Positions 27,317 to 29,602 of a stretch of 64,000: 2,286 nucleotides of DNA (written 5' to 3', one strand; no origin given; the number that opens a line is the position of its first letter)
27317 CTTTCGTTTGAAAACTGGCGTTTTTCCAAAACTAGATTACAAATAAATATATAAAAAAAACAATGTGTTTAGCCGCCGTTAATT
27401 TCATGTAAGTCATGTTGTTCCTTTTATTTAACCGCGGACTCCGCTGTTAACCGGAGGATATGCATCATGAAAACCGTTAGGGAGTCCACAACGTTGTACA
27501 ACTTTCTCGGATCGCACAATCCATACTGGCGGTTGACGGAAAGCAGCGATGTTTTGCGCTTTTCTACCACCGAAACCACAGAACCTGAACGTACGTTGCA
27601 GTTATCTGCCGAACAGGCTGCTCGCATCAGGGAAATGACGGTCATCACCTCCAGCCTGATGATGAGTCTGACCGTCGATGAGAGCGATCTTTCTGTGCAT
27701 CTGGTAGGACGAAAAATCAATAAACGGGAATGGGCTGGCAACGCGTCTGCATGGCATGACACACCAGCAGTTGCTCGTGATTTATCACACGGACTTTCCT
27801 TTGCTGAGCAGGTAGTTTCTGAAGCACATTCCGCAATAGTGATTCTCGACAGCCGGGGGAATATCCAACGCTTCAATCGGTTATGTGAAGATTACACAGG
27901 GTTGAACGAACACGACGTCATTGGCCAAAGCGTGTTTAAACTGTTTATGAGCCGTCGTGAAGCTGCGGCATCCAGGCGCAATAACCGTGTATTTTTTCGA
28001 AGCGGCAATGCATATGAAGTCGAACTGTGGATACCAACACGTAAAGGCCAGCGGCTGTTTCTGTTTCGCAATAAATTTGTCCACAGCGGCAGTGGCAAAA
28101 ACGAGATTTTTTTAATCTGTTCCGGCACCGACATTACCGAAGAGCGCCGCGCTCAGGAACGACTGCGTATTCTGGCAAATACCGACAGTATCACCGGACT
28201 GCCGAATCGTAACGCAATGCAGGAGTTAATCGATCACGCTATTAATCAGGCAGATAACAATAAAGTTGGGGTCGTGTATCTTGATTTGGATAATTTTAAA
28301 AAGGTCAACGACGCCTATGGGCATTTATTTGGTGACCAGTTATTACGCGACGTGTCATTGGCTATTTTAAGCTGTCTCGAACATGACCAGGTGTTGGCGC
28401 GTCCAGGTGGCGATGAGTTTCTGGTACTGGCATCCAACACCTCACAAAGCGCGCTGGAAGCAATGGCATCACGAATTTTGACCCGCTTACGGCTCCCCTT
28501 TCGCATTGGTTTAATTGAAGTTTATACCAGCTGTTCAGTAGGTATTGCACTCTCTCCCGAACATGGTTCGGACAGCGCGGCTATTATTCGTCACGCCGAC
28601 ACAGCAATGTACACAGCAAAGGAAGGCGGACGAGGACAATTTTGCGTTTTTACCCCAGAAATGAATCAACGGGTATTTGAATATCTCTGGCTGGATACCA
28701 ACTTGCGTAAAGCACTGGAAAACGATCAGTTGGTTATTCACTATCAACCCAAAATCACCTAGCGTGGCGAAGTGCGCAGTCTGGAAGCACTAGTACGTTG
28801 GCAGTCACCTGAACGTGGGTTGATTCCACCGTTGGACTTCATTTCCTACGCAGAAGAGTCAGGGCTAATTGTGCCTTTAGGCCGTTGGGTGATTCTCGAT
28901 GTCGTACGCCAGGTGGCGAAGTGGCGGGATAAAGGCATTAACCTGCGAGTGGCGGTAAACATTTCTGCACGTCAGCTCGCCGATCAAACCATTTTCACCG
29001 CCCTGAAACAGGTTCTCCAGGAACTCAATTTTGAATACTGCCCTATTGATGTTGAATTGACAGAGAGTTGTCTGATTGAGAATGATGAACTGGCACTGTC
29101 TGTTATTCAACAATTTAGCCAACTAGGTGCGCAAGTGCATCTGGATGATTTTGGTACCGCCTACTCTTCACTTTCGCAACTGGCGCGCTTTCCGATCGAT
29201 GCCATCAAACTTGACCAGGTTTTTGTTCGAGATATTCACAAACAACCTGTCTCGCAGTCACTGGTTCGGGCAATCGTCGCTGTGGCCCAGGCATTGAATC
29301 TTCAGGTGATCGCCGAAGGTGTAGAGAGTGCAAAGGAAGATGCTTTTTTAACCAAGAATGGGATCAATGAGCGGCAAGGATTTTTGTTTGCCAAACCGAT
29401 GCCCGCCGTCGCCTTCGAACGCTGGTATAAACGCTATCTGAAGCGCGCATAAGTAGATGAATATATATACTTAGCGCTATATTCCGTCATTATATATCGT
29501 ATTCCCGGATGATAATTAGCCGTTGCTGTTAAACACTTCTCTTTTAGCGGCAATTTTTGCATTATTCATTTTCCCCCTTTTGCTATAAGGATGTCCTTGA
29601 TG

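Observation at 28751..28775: In-frame amber codon splits pdeR (yciR) at the GGDEF–EAL boundary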

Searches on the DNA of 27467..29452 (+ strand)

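Call 3: search_dna_similar(query=window:27467-29452:+, collection=ecoli_genomes, mode=near, max_rows=30)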
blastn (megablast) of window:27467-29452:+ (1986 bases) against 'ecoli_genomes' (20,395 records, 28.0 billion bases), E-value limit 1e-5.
Records with a match: 5423; places in all: 5424; records where one place covers at least 80% of the query: 5420.
Genomes with a match: 5422 of 5426; with a place that covers at least 80% of the query: 5419. Places per genome that has any: lowest 1, median 1, highest 2. On chromosomes: 5417 places; on plasmids: 7.
Best place of each record, by identity: >=99% 349; 95-99% 5074.
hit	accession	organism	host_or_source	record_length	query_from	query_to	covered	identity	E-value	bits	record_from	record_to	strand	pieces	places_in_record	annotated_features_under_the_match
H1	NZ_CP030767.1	Escherichia coli strain 2017C-4109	missing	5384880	1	1986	100%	100.0%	0e+0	3663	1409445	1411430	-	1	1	pdeR: cyclic di-GMP phosphodiesterase | ymiD: protein YmiD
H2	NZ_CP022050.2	Escherichia coli O157 strain FDAARGOS_293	Homo sapiens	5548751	1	1986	100%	100.0%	0e+0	3663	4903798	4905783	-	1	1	pdeR: cyclic di-GMP phosphodiesterase | ymiD: protein YmiD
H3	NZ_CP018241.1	Escherichia coli strain 319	missing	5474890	1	1986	100%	100.0%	0e+0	3663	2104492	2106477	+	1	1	pdeR: cyclic di-GMP phosphodiesterase | ymiD: protein YmiD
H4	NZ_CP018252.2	Escherichia coli strain 9000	Cattle faeces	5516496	1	1986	100%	100.0%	0e+0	3663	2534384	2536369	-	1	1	pdeR: cyclic di-GMP phosphodiesterase | ymiD: protein YmiD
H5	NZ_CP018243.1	Escherichia coli strain 350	missing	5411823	1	1986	100%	100.0%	0e+0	3663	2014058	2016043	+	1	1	pdeR: cyclic di-GMP phosphodiesterase | ymiD: protein YmiD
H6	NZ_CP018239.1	Escherichia coli strain 272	missing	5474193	1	1986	100%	100.0%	0e+0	3663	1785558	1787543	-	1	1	pdeR: cyclic di-GMP phosphodiesterase | ymiD: protein YmiD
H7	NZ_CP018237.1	Escherichia coli strain 155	missing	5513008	1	1986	100%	100.0%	0e+0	3663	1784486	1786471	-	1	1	pdeR: cyclic di-GMP phosphodiesterase | ymiD: protein YmiD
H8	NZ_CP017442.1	Escherichia coli O157:H7 strain 4276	Cattle Hide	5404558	1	1986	100%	100.0%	0e+0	3663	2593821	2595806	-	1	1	pdeR: cyclic di-GMP phosphodiesterase | ymiD: protein YmiD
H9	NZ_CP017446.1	Escherichia coli O157:H7 strain 9234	Cattle Hide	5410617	1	1986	100%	100.0%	0e+0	3663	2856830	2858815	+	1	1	pdeR: cyclic di-GMP phosphodiesterase | ymiD: protein YmiD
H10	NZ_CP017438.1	Escherichia coli O157:H7 strain 2159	Cattle Hide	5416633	1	1986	100%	100.0%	0e+0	3663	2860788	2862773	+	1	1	pdeR: cyclic di-GMP phosphodiesterase | ymiD: protein YmiD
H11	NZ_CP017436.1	Escherichia coli O157:H7 strain 2149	Cattle Hide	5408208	1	1986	100%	100.0%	0e+0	3663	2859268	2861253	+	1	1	pdeR: cyclic di-GMP phosphodiesterase | ymiD: protein YmiD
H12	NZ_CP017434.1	Escherichia coli O157:H7 strain 1130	Cattle Hide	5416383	1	1986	100%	100.0%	0e+0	3663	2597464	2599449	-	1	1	pdeR: cyclic di-GMP phosphodiesterase | ymiD: protein YmiD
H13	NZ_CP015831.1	Escherichia coli O157 strain 644-PT8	Homo sapiens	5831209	1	1986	100%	100.0%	0e+0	3663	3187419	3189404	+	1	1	pdeR: cyclic di-GMP phosphodiesterase | ymiD: protein YmiD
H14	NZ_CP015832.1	Escherichia coli O157 strain 180-PT54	Homo sapiens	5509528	1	1986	100%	100.0%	0e+0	3663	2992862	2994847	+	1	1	pdeR: cyclic di-GMP phosphodiesterase | ymiD: protein YmiD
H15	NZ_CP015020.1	Escherichia coli strain 28RC1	Bovine carcass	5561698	1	1986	100%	100.0%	0e+0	3663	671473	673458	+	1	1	pdeR: cyclic di-GMP phosphodiesterase | ymiD: protein YmiD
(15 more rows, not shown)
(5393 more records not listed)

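Call 5: get_annotated_region(hit=H2, flank=3000)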
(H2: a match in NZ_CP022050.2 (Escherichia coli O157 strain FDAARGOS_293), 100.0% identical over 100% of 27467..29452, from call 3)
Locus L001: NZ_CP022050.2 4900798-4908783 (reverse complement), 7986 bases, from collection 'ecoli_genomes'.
description: Escherichia coli O157 strain FDAARGOS_293 chromosome, complete genome
organism: Escherichia coli O157 strain FDAARGOS_293 (NCBI taxid 1045010)
replicon: chromosome; assembly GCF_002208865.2
host: Homo sapiens; source: clinical isolate; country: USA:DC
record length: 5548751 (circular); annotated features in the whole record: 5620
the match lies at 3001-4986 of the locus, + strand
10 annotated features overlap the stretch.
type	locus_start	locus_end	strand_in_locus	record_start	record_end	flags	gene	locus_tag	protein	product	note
CDS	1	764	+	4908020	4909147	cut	yciW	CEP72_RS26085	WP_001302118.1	carboxymuconolactone decarboxylase family protein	-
CDS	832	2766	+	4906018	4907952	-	rnb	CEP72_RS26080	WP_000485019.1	exoribonuclease II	-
CDS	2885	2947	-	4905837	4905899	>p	-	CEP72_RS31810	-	hypothetical protein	incomplete; partial in the middle of a contig; missing C-terminus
CDS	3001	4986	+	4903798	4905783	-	pdeR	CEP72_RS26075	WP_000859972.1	cyclic di-GMP phosphodiesterase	-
CDS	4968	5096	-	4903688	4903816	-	ymiD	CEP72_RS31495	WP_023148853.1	protein YmiD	-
CDS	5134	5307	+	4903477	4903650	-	yciZ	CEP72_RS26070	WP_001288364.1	YciZ family protein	-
CDS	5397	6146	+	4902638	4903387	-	yciT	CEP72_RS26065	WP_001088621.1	DNA-binding transcriptional regulator YciT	-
CDS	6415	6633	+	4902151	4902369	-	osmB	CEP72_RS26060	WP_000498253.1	osmotically-inducible lipoprotein OsmB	-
CDS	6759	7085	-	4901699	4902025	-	yciH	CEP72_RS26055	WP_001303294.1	stress response translation initiation inhibitor YciH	-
CDS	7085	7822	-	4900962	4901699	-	pyrF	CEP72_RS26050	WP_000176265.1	orotidine-5'-phosphate decarboxylase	-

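Call 6: search_dna_similar(query=window:28731-28791:+, collection=ecoli_genomes, mode=near, max_rows=60, rows=spread)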
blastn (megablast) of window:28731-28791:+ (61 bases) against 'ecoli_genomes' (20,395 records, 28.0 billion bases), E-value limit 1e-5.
Records with a match: 4664; places in all: 4664; records where one place covers at least 80% of the query: 4664.
Genomes with a match: 4664 of 5426; with a place that covers at least 80% of the query: 4664. Places per genome that has any: lowest 1, median 1, highest 1. On chromosomes: 4658 places; on plasmids: 6.
Best place of each record, by identity: 95-99% 4664.
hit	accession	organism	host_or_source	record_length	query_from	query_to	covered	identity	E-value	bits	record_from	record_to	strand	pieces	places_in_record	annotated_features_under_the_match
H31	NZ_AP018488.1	Escherichia coli O157:H7 strain PV15-279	Homo sapiens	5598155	1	61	100%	98.4%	2e-21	108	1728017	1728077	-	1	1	pdeR: cyclic di-GMP phosphodiesterase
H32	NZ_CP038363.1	Escherichia coli O157:H7 strain F7349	missing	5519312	1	61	100%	98.4%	2e-21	108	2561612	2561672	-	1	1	pdeR: cyclic di-GMP phosphodiesterase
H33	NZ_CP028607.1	Escherichia coli strain 143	cattle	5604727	1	61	100%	98.4%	2e-21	108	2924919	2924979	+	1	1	pdeR: cyclic di-GMP phosphodiesterase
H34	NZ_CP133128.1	Escherichia coli O157:H7 strain PNUSAE146743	missing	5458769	1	61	100%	98.4%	2e-21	108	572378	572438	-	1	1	pdeR: cyclic di-GMP phosphodiesterase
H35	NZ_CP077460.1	Escherichia coli O111:NM strain 14614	Homo sapiens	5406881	1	61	100%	98.4%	2e-21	108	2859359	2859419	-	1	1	pdeR: cyclic di-GMP phosphodiesterase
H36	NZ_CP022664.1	Escherichia coli strain FORC 064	cucumber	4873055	1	61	100%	96.7%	1e-19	102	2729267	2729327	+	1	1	pdeR: cyclic di-GMP phosphodiesterase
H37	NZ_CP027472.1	Escherichia coli strain 2014C-3050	missing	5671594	1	61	100%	96.7%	1e-19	102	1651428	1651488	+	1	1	pdeR: cyclic di-GMP phosphodiesterase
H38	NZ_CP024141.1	Escherichia coli strain 14EC029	clinical patient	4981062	1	61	100%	96.7%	1e-19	102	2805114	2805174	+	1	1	pdeR: cyclic di-GMP phosphodiesterase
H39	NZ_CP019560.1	Escherichia coli strain KSC1031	porcine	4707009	1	61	100%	96.7%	1e-19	102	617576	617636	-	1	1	pdeR: cyclic di-GMP phosphodiesterase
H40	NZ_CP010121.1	Escherichia coli strain C4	cow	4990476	1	61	100%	96.7%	1e-19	102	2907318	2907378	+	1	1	pdeR: cyclic di-GMP phosphodiesterase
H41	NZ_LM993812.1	Escherichia coli strain K-12 substr. HMS174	-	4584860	1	61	100%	96.7%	1e-19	102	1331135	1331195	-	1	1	pdeR: cyclic di-GMP phosphodiesterase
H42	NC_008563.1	Escherichia coli APEC O1 strain APEC O1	lesion site (lung) of a dead turkey ...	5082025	1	61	100%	96.7%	1e-19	102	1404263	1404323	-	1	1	pdeR: cyclic di-GMP phosphodiesterase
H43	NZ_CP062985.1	Escherichia coli UTI89 strain UTI89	Homo sapiens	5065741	1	61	100%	96.7%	1e-19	102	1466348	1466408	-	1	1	pdeR: cyclic di-GMP phosphodiesterase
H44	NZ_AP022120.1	Escherichia coli strain WP5-W18-ESBL-11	-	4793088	1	61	100%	96.7%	1e-19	102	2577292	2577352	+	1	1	pdeR: cyclic di-GMP phosphodiesterase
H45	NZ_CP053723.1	Escherichia coli strain CP66-6_Sichuan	pig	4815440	1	61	100%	96.7%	1e-19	102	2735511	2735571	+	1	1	pdeR: cyclic di-GMP phosphodiesterase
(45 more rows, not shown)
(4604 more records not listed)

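Call 42: search_dna_similar(query=L020:1696-3681:+, collection=ecoli_genomes, mode=near, max_rows=25)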
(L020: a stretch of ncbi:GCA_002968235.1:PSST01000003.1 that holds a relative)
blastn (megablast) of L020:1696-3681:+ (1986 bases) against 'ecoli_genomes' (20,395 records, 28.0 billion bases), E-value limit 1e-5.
Records with a match: 5423; places in all: 5424; records where one place covers at least 80% of the query: 5420.
Genomes with a match: 5422 of 5426; with a place that covers at least 80% of the query: 5419. Places per genome that has any: lowest 1, median 1, highest 2. On chromosomes: 5417 places; on plasmids: 7.
Best place of each record, by identity: >=99% 2638; 95-99% 2785.
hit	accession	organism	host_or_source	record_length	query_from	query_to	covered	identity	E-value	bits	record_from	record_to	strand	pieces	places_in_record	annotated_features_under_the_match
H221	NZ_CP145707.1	Escherichia coli strain S1-CAM-02-A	Homo sapiens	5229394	1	1986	100%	99.9%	0e+0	3657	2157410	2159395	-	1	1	pdeR: cyclic di-GMP phosphodiesterase | ymiD: protein YmiD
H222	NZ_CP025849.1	Escherichia coli strain 600468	Homo sapiens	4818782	1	1986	100%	99.8%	0e+0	3651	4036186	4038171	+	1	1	pdeR: cyclic di-GMP phosphodiesterase | ymiD: protein YmiD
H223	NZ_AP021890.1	Escherichia coli strain 2017.15.01CC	Homo sapiens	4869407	1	1986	100%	99.8%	0e+0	3651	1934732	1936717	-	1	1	pdeR: cyclic di-GMP phosphodiesterase | ymiD: protein YmiD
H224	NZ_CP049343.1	Escherichia coli strain UMB200201_11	Homo sapiens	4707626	1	1986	100%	99.8%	0e+0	3651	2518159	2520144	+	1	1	pdeR: cyclic di-GMP phosphodiesterase | ymiD: protein YmiD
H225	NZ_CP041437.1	Escherichia coli strain STEC005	goat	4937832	1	1986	100%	99.8%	0e+0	3651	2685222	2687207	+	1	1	pdeR: cyclic di-GMP phosphodiesterase | ymiD: protein YmiD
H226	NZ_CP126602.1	Escherichia coli strain Ec1117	Oregano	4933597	1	1986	100%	99.8%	0e+0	3651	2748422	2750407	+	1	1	pdeR: cyclic di-GMP phosphodiesterase | ymiD: protein YmiD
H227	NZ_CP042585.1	Escherichia coli strain LD91-1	feces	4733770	1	1986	100%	99.8%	0e+0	3651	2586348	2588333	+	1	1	pdeR: cyclic di-GMP phosphodiesterase | ymiD: protein YmiD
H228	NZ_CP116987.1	Escherichia coli strain MLI107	Homo sapiens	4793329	1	1986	100%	99.8%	0e+0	3651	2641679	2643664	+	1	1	pdeR: cyclic di-GMP phosphodiesterase | ymiD: protein YmiD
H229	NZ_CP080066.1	Escherichia coli strain 19SZHZ803Rt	Homo sapiens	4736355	1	1986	100%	99.8%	0e+0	3651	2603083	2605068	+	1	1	pdeR: cyclic di-GMP phosphodiesterase | ymiD: protein YmiD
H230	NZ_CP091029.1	Escherichia coli strain STEC384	pork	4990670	1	1986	100%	99.8%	0e+0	3651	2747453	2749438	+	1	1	pdeR: cyclic di-GMP phosphodiesterase | ymiD: protein YmiD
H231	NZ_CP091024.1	Escherichia coli strain STEC379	pork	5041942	1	1986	100%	99.8%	0e+0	3651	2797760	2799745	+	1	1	pdeR: cyclic di-GMP phosphodiesterase | ymiD: protein YmiD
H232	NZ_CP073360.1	Escherichia coli strain EC11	urine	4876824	1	1986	100%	99.8%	0e+0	3651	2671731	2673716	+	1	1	pdeR: cyclic di-GMP phosphodiesterase | ymiD: protein YmiD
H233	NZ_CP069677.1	Escherichia coli O126:H45 strain MIN10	Homo sapiens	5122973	1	1986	100%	99.8%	0e+0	3651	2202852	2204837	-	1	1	pdeR: cyclic di-GMP phosphodiesterase | ymiD: protein YmiD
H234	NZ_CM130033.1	Escherichia coli strain EC01307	Homo sapiens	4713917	1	1986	100%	99.8%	0e+0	3651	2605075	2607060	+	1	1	pdeR: cyclic di-GMP phosphodiesterase | ymiD: protein YmiD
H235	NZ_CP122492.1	Escherichia coli strain a15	pig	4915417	1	1986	100%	99.8%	0e+0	3651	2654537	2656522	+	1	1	pdeR: cyclic di-GMP phosphodiesterase | ymiD: protein YmiD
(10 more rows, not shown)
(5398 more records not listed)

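Call 43: get_annotated_region(hit=H221, flank=200)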
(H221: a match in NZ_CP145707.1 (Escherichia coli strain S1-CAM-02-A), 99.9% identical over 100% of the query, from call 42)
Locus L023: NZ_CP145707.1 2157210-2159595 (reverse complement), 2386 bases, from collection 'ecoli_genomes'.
description: Escherichia coli strain S1-CAM-02-A chromosome, complete genome
organism: Escherichia coli strain S1-CAM-02-A (NCBI taxid 562)
replicon: chromosome; assembly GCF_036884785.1
host: Homo sapiens; source: stool; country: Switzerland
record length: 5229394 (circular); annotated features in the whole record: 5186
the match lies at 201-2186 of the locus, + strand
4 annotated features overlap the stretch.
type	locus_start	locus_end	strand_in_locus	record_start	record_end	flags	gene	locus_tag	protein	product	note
CDS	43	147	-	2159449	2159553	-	-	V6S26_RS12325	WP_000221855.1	hypothetical protein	-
CDS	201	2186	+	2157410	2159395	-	pdeR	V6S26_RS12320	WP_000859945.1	cyclic di-GMP phosphodiesterase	-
CDS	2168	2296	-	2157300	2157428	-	ymiD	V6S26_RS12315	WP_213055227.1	protein YmiD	-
CDS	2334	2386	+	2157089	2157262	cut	yciZ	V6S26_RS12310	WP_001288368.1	protein YciZ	-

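Call 44: get_annotated_region(hit=H222, flank=200)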
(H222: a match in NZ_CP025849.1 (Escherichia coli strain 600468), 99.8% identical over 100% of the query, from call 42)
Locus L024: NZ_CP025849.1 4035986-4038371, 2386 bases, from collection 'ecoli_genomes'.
description: Escherichia coli strain 600468 chromosome, complete genome
organism: Escherichia coli strain 600468 (NCBI taxid 562)
replicon: chromosome; assembly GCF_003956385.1
host: Homo sapiens; source: stool; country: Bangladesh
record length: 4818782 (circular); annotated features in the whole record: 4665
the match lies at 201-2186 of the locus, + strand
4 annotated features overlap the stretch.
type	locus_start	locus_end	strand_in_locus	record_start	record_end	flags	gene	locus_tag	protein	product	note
CDS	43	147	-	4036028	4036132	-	-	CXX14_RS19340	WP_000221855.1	hypothetical protein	-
CDS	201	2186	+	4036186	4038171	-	pdeR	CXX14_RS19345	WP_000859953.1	cyclic di-GMP phosphodiesterase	-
CDS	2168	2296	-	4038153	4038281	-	ymiD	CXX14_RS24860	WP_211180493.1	protein YmiD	-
CDS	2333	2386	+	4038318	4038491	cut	yciZ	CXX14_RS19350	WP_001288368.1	YciZ family protein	-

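Call 46: get_annotated_region(hit=H41, flank=1500)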
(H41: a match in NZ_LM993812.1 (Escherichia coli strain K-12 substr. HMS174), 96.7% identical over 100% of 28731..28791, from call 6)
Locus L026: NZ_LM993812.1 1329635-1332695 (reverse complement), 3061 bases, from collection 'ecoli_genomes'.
description: Escherichia coli strain K-12 substr. HMS174 chromosome 1, complete sequence
organism: Escherichia coli strain K-12 substr. HMS174 (NCBI taxid 562)
replicon: chromosome; assembly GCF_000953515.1
host: -; source: -; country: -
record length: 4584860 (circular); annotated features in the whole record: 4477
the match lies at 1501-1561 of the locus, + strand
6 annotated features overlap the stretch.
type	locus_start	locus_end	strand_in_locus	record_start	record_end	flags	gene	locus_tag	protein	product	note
CDS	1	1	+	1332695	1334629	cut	rnb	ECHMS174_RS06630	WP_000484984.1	exoribonuclease II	-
CDS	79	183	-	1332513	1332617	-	-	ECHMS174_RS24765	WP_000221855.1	hypothetical protein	-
CDS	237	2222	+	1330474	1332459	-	pdeR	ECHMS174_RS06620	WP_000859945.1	cyclic di-GMP phosphodiesterase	-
CDS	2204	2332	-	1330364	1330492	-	ymiD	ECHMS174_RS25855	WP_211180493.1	protein YmiD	-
CDS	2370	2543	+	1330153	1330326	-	yciZ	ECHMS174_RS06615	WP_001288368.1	YciZ family protein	-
CDS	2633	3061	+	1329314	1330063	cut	yciT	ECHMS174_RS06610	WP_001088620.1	DNA-binding transcriptional regulator YciT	-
